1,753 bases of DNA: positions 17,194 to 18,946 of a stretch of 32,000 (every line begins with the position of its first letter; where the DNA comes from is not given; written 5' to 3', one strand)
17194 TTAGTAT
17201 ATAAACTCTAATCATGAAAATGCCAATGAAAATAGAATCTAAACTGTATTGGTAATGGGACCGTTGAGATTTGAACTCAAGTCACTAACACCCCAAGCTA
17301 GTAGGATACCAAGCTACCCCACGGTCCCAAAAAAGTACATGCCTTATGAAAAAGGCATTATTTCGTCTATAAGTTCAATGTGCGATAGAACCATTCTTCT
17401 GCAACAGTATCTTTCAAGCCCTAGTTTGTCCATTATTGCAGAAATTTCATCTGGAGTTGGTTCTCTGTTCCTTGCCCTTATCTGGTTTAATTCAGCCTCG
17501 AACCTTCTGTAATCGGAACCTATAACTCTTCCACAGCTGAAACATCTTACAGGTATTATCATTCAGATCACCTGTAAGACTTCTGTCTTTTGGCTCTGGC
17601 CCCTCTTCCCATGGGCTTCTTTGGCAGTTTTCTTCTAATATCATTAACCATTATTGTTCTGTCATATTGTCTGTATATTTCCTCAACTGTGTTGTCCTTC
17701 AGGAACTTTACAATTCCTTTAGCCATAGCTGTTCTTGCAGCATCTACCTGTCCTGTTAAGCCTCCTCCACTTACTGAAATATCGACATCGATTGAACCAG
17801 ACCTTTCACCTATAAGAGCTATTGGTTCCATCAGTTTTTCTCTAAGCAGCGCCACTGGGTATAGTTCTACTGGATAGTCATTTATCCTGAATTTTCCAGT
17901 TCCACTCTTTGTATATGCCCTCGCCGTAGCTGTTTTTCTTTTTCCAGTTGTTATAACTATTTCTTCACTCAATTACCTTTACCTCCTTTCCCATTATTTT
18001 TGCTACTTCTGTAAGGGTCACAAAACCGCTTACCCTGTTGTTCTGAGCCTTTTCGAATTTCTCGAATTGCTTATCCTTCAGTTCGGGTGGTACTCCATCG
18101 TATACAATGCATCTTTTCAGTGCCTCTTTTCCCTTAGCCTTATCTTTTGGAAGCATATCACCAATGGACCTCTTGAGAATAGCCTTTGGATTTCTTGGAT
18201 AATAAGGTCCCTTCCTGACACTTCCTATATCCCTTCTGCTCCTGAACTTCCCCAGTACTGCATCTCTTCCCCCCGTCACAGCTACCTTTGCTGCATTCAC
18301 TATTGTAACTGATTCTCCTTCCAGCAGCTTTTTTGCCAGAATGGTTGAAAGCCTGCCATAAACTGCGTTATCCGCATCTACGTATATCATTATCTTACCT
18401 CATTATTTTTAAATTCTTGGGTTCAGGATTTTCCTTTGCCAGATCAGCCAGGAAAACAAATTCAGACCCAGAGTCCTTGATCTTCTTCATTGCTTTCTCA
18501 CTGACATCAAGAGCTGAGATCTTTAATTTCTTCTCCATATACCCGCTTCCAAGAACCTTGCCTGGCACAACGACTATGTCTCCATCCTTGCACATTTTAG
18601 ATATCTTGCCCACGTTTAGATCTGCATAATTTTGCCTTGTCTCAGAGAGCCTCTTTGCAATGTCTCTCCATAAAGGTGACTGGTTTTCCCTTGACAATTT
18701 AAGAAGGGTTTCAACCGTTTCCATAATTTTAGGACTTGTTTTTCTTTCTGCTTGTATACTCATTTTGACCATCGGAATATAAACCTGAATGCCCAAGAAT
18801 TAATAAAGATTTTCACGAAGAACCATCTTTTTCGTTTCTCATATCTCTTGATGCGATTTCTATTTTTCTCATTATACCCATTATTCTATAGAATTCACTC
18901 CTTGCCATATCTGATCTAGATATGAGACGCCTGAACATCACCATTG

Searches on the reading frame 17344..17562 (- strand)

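Call 76: search_protein_families(library=pfam, proteins=[window:17344-17562:-], max_evalue=0.01)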
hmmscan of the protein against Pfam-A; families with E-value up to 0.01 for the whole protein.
window:17344-17562:- (72 aa): 1 family
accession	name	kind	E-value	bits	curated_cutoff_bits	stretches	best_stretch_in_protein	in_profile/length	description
PF01194.22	RNA_pol_N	-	1.7e-24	86.2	26.9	1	2-68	1-58/58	RNA polymerases N / 8 kDa subunit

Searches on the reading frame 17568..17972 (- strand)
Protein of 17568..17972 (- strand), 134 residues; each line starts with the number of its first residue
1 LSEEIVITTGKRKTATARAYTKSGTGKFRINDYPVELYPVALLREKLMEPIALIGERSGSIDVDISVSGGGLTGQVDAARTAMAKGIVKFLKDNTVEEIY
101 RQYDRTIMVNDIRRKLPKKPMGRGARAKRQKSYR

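Call 76: search_protein_families(library=pfam, proteins=[window:17568-17972:-], max_evalue=0.01)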
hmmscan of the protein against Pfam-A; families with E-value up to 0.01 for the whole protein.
window:17568-17972:- (134 aa): 1 family
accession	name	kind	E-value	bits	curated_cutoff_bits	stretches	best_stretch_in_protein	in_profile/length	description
PF00380.25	Ribosomal_S9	-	7.8e-35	120.4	22.5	1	10-134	1-121/121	Ribosomal protein S9/S16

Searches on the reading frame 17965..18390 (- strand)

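Call 76: search_protein_families(library=pfam, proteins=[window:17965-18390:-], max_evalue=0.01)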
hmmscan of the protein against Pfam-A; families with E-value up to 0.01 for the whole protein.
window:17965-18390:- (141 aa): 1 family
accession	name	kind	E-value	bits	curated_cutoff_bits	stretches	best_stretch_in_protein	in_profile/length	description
PF00572.24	Ribosomal_L13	-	4.2e-14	53.1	23.8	1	2-101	4-117/119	Ribosomal protein L13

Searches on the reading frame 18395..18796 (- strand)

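Call 76: search_protein_families(library=pfam, proteins=[window:18395-18796:-], max_evalue=0.01)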
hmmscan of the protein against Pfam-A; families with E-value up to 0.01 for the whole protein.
window:18395-18796:- (133 aa): 2 families
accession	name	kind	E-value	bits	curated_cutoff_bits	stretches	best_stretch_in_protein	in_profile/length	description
PF17135.9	Ribosomal_L18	-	1.4e-10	41.4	28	1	33-133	34-140/188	Ribosomal protein 60S L18 and 50S L18e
PF00828.25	Ribosomal_L27A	-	2.3e-06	28.4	21.5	1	77-113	35-71/72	Ribosomal proteins 50S-L15, 50S-L18e, 60S-L27A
